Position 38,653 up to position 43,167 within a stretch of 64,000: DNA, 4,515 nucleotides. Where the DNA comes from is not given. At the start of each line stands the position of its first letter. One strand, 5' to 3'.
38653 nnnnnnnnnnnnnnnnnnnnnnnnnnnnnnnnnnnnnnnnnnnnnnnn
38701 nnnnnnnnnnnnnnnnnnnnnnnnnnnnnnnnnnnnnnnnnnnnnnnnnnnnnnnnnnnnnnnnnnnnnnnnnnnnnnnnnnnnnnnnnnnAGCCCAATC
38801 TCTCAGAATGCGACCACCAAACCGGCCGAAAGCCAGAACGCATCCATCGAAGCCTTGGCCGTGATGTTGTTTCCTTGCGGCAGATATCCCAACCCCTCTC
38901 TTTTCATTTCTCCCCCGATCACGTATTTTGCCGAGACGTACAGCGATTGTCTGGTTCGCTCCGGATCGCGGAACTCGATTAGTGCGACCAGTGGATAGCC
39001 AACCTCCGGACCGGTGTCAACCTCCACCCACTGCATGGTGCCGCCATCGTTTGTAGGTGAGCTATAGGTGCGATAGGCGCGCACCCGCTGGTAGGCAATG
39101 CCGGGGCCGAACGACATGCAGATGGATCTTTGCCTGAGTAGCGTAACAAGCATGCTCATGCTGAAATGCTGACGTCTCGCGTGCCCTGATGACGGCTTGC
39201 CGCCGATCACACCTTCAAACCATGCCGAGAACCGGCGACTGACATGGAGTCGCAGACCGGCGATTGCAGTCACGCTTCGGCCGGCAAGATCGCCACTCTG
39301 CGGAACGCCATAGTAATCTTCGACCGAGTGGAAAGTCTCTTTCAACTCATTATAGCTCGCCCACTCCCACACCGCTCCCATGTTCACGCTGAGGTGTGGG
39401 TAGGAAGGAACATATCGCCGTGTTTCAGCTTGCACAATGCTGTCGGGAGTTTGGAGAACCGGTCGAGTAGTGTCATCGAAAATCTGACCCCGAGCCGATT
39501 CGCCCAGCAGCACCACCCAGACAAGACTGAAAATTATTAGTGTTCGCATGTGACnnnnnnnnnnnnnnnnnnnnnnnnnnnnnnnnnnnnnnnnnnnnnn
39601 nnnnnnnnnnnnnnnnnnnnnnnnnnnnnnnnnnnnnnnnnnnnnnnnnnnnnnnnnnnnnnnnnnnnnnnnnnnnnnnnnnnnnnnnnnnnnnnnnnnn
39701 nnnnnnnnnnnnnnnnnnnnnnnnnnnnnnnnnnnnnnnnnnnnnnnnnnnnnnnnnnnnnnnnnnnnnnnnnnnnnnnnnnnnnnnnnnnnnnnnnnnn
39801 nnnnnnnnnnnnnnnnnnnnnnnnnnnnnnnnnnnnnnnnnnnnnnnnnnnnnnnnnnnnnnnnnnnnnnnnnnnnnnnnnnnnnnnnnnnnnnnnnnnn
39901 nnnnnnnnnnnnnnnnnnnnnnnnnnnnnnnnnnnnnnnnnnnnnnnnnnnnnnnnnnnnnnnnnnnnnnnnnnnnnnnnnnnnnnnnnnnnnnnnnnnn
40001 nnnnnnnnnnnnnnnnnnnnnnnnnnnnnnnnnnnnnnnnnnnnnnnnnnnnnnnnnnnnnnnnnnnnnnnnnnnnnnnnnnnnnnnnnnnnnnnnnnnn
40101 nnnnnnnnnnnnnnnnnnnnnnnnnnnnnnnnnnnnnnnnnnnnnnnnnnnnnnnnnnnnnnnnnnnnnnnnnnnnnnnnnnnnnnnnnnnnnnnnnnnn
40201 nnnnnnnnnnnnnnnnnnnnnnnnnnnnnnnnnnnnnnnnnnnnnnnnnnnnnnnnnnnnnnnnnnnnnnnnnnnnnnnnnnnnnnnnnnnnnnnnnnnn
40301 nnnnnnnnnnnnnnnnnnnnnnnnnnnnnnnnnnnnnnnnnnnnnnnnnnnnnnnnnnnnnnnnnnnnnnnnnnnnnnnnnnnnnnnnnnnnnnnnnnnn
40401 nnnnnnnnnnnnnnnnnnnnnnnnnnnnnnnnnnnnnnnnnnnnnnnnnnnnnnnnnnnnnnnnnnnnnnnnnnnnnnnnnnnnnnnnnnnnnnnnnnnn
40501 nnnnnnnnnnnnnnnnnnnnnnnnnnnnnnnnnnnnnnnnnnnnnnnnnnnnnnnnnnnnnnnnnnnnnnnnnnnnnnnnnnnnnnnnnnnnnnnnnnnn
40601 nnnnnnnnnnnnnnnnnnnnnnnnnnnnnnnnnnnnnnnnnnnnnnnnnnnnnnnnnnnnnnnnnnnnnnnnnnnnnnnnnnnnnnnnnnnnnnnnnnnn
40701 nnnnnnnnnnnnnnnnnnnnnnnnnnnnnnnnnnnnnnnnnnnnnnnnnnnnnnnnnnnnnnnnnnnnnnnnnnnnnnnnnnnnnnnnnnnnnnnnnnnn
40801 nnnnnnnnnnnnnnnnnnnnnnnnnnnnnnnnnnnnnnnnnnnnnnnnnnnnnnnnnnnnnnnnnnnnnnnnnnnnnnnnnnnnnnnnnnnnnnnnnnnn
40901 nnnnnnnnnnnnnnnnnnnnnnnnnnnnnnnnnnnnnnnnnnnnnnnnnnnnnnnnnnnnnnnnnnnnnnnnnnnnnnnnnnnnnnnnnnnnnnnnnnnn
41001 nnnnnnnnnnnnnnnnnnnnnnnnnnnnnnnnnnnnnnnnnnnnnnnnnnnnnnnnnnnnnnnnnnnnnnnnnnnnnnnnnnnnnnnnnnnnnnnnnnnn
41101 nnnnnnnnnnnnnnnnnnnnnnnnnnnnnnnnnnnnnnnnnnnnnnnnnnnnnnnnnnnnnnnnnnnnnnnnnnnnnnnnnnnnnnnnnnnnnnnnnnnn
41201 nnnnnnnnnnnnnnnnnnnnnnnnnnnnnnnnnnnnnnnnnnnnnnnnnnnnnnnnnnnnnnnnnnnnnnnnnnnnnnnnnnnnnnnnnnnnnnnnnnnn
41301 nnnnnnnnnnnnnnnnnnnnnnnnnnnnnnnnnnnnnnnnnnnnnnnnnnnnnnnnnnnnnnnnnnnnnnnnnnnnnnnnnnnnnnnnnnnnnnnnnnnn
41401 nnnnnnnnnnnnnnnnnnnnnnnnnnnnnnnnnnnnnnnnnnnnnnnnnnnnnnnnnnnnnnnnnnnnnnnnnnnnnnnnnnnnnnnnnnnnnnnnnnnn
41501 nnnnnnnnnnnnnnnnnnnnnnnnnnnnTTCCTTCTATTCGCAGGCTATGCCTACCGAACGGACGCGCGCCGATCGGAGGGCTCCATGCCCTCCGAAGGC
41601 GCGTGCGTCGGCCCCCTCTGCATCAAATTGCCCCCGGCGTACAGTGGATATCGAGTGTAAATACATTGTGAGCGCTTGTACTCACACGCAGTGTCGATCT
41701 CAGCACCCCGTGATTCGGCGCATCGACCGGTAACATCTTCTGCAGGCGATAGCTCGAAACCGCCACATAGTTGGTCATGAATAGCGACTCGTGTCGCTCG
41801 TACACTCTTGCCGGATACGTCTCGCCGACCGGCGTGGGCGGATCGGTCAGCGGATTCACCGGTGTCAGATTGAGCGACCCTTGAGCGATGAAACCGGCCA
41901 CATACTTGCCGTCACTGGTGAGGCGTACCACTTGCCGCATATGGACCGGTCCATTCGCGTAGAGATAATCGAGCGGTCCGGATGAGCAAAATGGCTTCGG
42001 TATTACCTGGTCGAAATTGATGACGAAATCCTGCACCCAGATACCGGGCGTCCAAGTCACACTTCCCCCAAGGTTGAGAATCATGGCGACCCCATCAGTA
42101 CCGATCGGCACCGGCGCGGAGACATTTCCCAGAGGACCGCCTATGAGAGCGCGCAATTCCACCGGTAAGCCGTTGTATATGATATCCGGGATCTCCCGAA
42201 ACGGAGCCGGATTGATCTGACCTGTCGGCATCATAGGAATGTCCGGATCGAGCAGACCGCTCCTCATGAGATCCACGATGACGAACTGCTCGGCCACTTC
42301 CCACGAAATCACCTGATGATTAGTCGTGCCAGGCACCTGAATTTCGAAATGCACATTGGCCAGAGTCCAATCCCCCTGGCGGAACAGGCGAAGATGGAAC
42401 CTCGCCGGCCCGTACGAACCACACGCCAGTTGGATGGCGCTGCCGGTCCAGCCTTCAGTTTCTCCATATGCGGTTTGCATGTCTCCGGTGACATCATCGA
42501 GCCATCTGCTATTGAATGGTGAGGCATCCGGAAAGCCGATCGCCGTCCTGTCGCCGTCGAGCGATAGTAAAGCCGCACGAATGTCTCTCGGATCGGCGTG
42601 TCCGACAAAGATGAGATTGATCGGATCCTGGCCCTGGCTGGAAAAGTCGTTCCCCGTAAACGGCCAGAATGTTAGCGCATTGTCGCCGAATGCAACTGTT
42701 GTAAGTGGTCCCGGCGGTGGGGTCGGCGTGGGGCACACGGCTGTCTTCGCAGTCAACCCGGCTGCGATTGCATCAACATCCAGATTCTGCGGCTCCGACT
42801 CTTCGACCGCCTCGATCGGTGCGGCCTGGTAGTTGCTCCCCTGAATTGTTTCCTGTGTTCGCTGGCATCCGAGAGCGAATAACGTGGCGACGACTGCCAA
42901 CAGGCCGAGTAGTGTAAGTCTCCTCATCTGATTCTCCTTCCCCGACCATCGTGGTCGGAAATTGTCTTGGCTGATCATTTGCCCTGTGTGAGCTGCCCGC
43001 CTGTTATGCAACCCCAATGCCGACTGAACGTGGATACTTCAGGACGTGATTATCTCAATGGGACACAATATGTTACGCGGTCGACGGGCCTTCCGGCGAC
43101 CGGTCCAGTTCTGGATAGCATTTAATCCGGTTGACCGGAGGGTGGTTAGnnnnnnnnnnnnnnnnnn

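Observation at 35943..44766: Sigma-54-controlled envelope operon built around an orphan ketoacyl synthase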

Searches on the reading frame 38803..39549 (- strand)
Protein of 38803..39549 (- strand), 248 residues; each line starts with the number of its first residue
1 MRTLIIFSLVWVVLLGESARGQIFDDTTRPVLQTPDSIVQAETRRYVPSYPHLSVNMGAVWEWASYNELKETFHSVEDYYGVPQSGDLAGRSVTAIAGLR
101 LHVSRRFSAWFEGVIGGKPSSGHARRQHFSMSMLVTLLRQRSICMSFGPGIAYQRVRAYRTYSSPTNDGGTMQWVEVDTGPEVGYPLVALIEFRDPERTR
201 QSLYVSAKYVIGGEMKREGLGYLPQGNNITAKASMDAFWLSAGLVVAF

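Call 3: search_protein_families(library=pfam, proteins=[window:38803-39549:-], max_evalue=0.1)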
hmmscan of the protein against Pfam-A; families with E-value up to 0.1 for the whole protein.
window:38803-39549:- (248 aa): 0 families

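Call 4: search_protein_families(library=ncbifam, proteins=[window:38803-39549:-], max_evalue=0.1)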
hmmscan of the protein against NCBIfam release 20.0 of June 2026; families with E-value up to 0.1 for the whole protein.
window:38803-39549:- (248 aa): 0 families

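Call 89: search_protein_families(library=pfam, alignment_id=A5, max_evalue=1)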
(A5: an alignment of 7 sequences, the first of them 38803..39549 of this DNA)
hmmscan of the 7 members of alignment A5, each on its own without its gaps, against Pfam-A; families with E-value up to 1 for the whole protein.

A. member 1, window:38803-39549:- (248 aa): 0 families

B. families by the number of members that match (of 7 scanned): 0 families

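Call 97: search_protein_families(library=padloc, proteins=[window:38803-39549:-], max_evalue=0.01)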
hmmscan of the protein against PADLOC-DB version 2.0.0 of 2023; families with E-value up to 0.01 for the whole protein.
window:38803-39549:- (248 aa): 0 families

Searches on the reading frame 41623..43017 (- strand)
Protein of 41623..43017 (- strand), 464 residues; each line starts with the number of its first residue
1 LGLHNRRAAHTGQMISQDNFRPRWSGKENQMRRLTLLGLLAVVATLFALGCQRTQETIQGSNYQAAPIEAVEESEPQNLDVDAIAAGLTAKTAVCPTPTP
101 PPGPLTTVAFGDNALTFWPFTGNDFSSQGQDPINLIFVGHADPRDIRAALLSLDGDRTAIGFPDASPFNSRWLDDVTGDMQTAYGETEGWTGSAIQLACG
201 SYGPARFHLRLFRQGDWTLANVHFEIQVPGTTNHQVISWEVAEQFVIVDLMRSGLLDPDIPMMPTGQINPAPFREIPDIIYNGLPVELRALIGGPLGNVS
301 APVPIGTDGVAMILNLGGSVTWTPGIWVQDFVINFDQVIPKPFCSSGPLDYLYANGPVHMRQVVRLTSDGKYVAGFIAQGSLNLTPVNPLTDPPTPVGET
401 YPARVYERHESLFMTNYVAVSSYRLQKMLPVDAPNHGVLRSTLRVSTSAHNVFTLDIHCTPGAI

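Call 3: search_protein_families(library=pfam, proteins=[window:41623-43017:-], max_evalue=0.1)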
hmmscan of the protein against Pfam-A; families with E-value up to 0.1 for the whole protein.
window:41623-43017:- (464 aa): 0 families

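Call 4: search_protein_families(library=ncbifam, proteins=[window:41623-43017:-], max_evalue=0.1)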
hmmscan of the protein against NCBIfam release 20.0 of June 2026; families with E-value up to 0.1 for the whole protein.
window:41623-43017:- (464 aa): 0 families

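Call 16: find_homologous_proteins(query=window:41623-42927:-)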
Query window:41623-42927:- (434 aa): 917 proteins with E <= 0.001 among 8000 candidates; the best 120 are listed.
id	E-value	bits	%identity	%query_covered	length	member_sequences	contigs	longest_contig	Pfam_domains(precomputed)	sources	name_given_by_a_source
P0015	3.8e-297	1003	100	100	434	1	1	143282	-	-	-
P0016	6.2e-225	765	78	95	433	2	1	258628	-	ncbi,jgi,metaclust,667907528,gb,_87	metaclust:\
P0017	3.2e-219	746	75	100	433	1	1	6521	-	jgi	jgi:hypothetical protein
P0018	4.8e-147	508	62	83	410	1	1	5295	-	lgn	-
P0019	2.6e-146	506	54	99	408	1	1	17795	-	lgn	-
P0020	3.2e-143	496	61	81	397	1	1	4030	-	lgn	-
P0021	3.7e-140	486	53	99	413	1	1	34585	-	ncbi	-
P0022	3.7e-140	486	55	99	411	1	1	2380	-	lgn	-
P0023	5.1e-140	485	52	99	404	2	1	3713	-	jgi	jgi:hypothetical protein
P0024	5.5e-140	485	53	99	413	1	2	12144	-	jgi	-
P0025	1.9e-139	483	52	99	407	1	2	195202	-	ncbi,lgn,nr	ncbi:MAG: hypothetical protein L0196_06085 [candidate division Zixibacteria bacterium]|nr:hypothetic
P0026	2.3e-139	483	51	99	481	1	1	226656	-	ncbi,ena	-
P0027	2.6e-139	483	52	100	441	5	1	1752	-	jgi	-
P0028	3.5e-139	483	53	100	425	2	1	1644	-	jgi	jgi:hypothetical protein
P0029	4.2e-139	482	54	98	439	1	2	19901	-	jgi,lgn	-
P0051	1.3e-134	467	55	88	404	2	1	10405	-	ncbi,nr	ncbi:MAG: hypothetical protein HYS40_08385 [Gemmatimonadetes bacterium]|nr:hypothetical protein [Gem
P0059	1.5e-133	464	50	99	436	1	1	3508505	-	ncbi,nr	ncbi:exported hypothetical protein [Candidatus Zixiibacteriota bacterium]|nr:exported hypothetical p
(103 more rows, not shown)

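Call 17: find_encoding_contigs(protein=P0016, flank=10000, max_places=2)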
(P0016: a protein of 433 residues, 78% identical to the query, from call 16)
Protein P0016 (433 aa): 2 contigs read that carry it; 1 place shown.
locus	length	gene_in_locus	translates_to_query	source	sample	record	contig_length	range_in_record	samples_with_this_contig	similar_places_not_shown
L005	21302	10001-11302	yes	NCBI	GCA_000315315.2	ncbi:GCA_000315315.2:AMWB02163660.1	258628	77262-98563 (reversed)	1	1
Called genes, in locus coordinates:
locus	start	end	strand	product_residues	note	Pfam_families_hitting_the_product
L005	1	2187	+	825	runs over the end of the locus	PF20009:GEVED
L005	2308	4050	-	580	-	PF00749:tRNA-synt_1c, PF03950:tRNA-synt_1c_C, PF20974:tRNA-synt_1c_C2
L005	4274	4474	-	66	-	PF10771:DUF2582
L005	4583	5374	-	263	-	-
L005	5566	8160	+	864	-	PF00069:Pkinase, PF01636:APH (faint), PF07714:PK_Tyr_Ser-Thr, PF13371:TPR_9 (faint), PF03109:ABC1, PF07719:TPR_2 (faint), PF00515:TPR_1 (faint), PF13414:TPR_11 (faint), +1 more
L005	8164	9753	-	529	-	PF01590:GAF, PF13185:GAF_2, PF00158:Sigma54_activat, PF14532:Sigma54_activ_2, PF07728:AAA_5 (weak), PF25601:AAA_lid_14, PF02954:HTH_8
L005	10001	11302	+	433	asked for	-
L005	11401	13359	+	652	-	-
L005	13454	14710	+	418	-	PF00109:ketoacyl-synt, PF02801:Ketoacyl-synt_C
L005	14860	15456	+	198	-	PF13036:LpoB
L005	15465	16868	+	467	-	-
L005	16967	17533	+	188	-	PF07617:DUF1579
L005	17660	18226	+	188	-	PF07617:DUF1579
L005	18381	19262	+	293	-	PF00005:ABC_tran, PF13304:AAA_21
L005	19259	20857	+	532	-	-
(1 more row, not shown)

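Call 18: find_encoding_contigs(protein=P0059, flank=10000, max_places=1)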
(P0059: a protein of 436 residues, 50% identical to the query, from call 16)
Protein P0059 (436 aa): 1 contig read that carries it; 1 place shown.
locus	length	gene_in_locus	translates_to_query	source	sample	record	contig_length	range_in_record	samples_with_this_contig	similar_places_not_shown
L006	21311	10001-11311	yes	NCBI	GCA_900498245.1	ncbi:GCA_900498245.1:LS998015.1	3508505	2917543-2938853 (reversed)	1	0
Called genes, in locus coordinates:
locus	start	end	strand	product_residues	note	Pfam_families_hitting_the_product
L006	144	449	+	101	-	-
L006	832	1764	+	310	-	PF00291:PALP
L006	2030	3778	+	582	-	PF00528:BPD_transp_1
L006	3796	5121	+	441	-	PF00005:ABC_tran, PF13304:AAA_21 (faint), PF09821:AAA_assoc_C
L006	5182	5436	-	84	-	-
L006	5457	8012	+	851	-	PF00069:Pkinase, PF01636:APH (faint), PF03109:ABC1, PF07714:PK_Tyr_Ser-Thr, PF14531:Kinase-like (weak), PF00515:TPR_1 (faint), PF13181:TPR_8 (faint), PF07719:TPR_2 (faint), +7 more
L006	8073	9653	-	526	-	PF07728:AAA_5 (faint), PF01590:GAF, PF13185:GAF_2, PF00158:Sigma54_activat, PF14532:Sigma54_activ_2, PF25601:AAA_lid_14, PF02954:HTH_8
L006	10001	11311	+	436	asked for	-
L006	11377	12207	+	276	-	-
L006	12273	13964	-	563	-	PF05960:DUF885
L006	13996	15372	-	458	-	PF05958:tRNA_U5-meth_tr, PF02475:TRM5-TYW2_MTfase (weak), PF05175:MTS (weak), PF03602:Cons_hypoth95 (weak), PF06325:PrmA (weak), PF13847:Methyltransf_31, PF13649:Methyltransf_25 (weak)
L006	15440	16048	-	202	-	PF09335:VTT_dom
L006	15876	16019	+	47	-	-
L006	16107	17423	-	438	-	PF01595:CNNM, PF00571:CBS (weak), PF03471:CorC_HlyC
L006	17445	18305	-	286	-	PF01435:Peptidase_M48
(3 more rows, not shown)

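Call 19: find_encoding_contigs(protein=P0051, flank=10000, max_places=1)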
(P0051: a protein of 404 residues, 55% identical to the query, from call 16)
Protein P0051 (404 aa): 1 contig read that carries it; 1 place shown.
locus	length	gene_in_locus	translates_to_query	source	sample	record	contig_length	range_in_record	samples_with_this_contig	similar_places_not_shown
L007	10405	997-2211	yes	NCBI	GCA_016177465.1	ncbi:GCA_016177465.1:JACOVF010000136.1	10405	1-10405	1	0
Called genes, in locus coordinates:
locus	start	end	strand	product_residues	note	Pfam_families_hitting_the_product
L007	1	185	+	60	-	?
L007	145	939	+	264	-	PF01569:PAP2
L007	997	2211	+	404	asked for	-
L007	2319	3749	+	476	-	PF01663:Phosphodiest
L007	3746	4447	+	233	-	PF09335:VTT_dom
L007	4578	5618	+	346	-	-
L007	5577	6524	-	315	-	PF14378:PAP2_3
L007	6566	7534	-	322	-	PF01073:3Beta_HSD, PF01370:Epimerase, PF04321:RmlD_sub_bind, PF05368:NmrA, PF13460:NAD_binding_10, PF16363:GDP_Man_Dehyd, PF07993:NAD_binding_4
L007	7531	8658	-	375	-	-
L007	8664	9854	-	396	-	PF00155:Aminotran_1_2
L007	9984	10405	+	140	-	PF17899:Peptidase_M61_N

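Call 35: search_solved_structures(query=A2, max_evalue=1)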
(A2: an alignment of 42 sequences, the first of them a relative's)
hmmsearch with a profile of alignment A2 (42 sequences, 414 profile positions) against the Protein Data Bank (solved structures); distinct sequences matched with E-value up to 1: 0.

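Call 45: predict_structure(alignment_id=A2)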
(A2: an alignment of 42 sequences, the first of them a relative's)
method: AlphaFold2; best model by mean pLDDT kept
length: 434 residues; sequences in the alignment: 42
mean_pLDDT: 89.7   pTM: 0.85
mean pLDDT of the five models: 89.7, 89.5, 88.8, 88.4, 87.7
residues with pLDDT >= 90: 342; 70-90: 49; 50-70: 23; < 50: 20
segments of 3 or more residues with pLDDT < 50: 20-36
pLDDT, mean of each block of 10 residues (from residue 1): 71 67 32 44 66 89 71 97 98 95 98 98 96 94 92 97 97 93 98 91 91 98 97 98 94 94 97 97 97 95 91 90 95 97 97 95 94 97 96 96 93 92 94 63
secondary structure, 60 per line:
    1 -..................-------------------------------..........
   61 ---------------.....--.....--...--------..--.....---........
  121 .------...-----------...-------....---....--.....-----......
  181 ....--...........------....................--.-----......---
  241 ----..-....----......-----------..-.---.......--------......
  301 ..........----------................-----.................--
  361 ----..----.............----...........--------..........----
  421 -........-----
elements in order: H2-19 H51-60 E76-80 E83-87 E90-92 E105-109 H113-121 E142-144 E152-155 E159-162 E165-169 E175-184 E187-197 E204-208 H209-223 E232-237 H248-251 H256-261 E280-286 E295-310 E321-336 E342-358 E371-383 E388-398 E407-416 E422-429

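Call 49: fold_search(model_id=the predicted structure, library=pdb)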
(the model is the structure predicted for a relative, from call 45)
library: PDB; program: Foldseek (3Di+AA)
matches with E <= 10: 410; with E <= 0.001: 0
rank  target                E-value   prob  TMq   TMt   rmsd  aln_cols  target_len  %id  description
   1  8b4i_A                1.1e-01  0.06  0.09  0.11  22.6       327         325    8  Cryo-EM structure of the Neurospora crassa TOM core complex at 3.3 angstrom (released 2023-08-09)
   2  4d64_A                1.9e-01  0.04  0.10  0.11  20.8       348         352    7  Structure of porin Omp-Pst1 from P. stuartii; the crystallographic symmetry generates a dimer of trimers. (released 2016-03-09)
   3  8bys_A                2.3e-01  0.12  0.14  0.18  19.7       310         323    8  Outer membrane attachment porin OmpM1 from Veillonella parvula, native (released 2023-11-08)
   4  6z37                  2.4e-01  0.03  0.11  0.11  25.0       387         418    8  TodX monoaromatic hydrocarbon channel deltaS2 mutant (released 2020-11-04)
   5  8z6s_A                2.7e-01  0.06  0.07  0.04  20.9       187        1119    8  Structure of XBB.1.16 S trimer with 2 down-RBDs complex with antibody CYFN1006-1. (released 2025-02-12)
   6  4d65_A                2.9e-01  0.02  0.09  0.11  21.8       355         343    7  Structure of porin Omp-Pst2 from P. stuartii; the asymmetric unit contains a dimer of trimers. (released 2016-03-09)
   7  5o9c_A                3.0e-01  0.03  0.10  0.12  21.1       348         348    7  Crystal structure of Omp36 from Enterobacter aerogenes (released 2018-06-27)
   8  8z6s_C                3.2e-01  0.04  0.07  0.04  21.8       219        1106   10  Structure of XBB.1.16 S trimer with 2 down-RBDs complex with antibody CYFN1006-1. (released 2025-02-12)
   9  5o79_C                3.7e-01  0.02  0.10  0.11  20.5       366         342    7  Klebsiella pneumoniae OmpK36 (released 2018-06-20)
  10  8bys_B                3.9e-01  0.06  0.12  0.15  20.7       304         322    8  Outer membrane attachment porin OmpM1 from Veillonella parvula, native (released 2023-11-08)
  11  8prn                  3.9e-01  0.02  0.08  0.11  21.6       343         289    6  E1M, K50A, R52A, D97A, E99A MUTANT OF RH. BLASTICA PORIN (released 1998-08-12)
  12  6h04_D                4.5e-01  0.02  0.06  0.05  40.2       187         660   10  Closed conformation of the Membrane Attack Complex (released 2018-12-19)
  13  9a32_MODEL_1_A        4.8e-01  0.08  0.18  0.20  17.6       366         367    9  Model of E. coli OmpC by in-cell photo-crosslinking MS and deep learning (released 2023-02-24)
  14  5o79_A                5.0e-01  0.03  0.11  0.13  21.1       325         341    7  Klebsiella pneumoniae OmpK36 (released 2018-06-20)
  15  7pzf_A                5.0e-01  0.03  0.11  0.12  21.1       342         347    7  Crystal structure of the OmpK36 TD insertion chimera from Klebsiella pneumonia (released 2022-07-06)
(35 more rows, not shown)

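Call 97: search_protein_families(library=padloc, proteins=[window:41623-42927:-], max_evalue=0.01)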
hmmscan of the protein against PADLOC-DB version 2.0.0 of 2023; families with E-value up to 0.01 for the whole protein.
window:41623-42927:- (434 aa): 0 families
